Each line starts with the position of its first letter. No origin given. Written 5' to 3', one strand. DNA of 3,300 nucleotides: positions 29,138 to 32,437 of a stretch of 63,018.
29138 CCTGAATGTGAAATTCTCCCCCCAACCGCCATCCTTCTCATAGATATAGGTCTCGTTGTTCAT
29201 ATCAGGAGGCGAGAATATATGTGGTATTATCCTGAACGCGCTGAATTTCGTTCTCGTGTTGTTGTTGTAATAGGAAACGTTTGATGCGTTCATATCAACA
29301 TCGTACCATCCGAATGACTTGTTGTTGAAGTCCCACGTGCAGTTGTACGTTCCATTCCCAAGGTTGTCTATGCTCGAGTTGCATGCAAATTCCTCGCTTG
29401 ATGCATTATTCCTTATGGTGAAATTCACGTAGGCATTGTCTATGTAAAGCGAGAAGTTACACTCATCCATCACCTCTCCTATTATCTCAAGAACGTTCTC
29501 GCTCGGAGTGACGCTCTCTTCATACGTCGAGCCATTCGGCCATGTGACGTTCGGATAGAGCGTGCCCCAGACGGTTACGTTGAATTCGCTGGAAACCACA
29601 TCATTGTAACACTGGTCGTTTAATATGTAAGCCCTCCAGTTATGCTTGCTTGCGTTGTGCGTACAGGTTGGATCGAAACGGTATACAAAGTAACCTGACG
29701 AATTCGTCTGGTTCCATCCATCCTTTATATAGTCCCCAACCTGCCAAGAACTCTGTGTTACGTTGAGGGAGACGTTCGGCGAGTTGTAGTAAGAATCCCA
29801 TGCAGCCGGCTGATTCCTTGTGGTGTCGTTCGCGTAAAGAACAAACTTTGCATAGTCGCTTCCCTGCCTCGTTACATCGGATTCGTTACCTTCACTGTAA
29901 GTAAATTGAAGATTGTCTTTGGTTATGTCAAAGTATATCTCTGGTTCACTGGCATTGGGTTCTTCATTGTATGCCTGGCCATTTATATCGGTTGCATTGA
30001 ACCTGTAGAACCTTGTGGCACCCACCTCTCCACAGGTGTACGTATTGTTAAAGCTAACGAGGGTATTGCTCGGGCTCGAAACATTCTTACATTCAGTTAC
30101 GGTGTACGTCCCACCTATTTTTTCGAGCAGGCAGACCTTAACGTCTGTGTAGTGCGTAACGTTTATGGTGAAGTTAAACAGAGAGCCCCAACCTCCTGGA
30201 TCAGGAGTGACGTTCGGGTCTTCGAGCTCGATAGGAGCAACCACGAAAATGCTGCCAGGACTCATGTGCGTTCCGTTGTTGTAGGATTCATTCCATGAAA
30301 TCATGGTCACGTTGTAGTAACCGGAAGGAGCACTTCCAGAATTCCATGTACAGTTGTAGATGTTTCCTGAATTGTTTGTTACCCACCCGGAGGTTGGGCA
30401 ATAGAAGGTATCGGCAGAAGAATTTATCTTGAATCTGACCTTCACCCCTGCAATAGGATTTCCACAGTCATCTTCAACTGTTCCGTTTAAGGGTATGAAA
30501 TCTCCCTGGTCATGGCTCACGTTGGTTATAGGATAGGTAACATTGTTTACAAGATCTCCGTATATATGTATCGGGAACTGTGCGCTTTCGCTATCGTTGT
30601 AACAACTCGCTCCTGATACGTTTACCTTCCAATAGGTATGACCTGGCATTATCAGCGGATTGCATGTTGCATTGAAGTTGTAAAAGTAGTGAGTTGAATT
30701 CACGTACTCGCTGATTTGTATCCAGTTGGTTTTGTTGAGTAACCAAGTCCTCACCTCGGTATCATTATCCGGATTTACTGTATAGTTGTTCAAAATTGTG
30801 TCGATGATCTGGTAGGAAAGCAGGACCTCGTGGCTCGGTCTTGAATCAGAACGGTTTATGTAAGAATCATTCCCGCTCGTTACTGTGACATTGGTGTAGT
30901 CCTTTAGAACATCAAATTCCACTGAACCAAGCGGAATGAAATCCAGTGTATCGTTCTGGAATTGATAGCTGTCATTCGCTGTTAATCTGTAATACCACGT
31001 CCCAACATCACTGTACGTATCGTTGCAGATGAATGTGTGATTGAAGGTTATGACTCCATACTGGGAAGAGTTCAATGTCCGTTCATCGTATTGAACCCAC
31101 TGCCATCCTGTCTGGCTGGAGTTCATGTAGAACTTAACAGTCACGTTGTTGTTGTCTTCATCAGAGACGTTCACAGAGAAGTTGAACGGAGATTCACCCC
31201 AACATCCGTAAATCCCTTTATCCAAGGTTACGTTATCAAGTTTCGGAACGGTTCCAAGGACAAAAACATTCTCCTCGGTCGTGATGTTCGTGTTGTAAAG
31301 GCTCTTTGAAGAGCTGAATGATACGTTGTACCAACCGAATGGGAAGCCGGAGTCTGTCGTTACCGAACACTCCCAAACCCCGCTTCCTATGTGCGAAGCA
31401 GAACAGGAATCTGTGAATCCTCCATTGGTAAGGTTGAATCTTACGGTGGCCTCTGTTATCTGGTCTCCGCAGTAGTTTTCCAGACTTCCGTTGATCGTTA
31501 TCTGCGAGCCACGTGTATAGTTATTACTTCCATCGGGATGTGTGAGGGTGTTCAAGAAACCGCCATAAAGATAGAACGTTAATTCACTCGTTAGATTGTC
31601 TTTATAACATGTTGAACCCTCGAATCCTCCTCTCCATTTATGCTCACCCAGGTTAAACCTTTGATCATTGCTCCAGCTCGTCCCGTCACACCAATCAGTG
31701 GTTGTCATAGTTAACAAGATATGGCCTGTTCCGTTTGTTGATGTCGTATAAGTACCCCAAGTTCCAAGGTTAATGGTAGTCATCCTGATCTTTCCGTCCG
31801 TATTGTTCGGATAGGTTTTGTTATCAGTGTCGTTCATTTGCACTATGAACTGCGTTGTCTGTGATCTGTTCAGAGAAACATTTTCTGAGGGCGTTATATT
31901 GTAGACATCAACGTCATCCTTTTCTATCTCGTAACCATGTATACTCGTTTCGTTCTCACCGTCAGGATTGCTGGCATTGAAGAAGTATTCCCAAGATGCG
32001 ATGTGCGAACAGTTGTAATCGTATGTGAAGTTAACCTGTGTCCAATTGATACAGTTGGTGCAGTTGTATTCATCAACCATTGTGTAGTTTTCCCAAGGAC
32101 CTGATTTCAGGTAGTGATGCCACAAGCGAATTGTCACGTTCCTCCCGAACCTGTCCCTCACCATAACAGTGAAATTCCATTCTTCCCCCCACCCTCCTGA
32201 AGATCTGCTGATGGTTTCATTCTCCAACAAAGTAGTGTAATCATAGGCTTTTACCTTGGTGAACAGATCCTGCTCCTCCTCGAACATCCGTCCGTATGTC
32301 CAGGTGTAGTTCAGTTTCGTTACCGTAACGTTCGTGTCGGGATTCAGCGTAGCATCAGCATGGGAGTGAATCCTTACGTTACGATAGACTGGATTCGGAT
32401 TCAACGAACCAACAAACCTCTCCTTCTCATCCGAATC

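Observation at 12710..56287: Stop-free 43.6-kb ORF (14,525 codons) encoding a giant surface protein anchored in the membrane at both ends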

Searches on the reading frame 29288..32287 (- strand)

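Call 8: search_protein_families(library=pfam, proteins=[window:29288-32287:-], max_evalue=0.001)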
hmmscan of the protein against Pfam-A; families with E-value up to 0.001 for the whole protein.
window:29288-32287:- (1000 aa): 2 families
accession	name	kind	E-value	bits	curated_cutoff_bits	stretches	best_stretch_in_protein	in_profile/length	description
PF02369.22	Big_1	-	0.00062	20.3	34.9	1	593-643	14-62/93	Bacterial Ig-like domain (group 1)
PF17957.7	Big_7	-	0.00092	20.3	24.1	1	583-661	5-69/70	Bacterial Ig domain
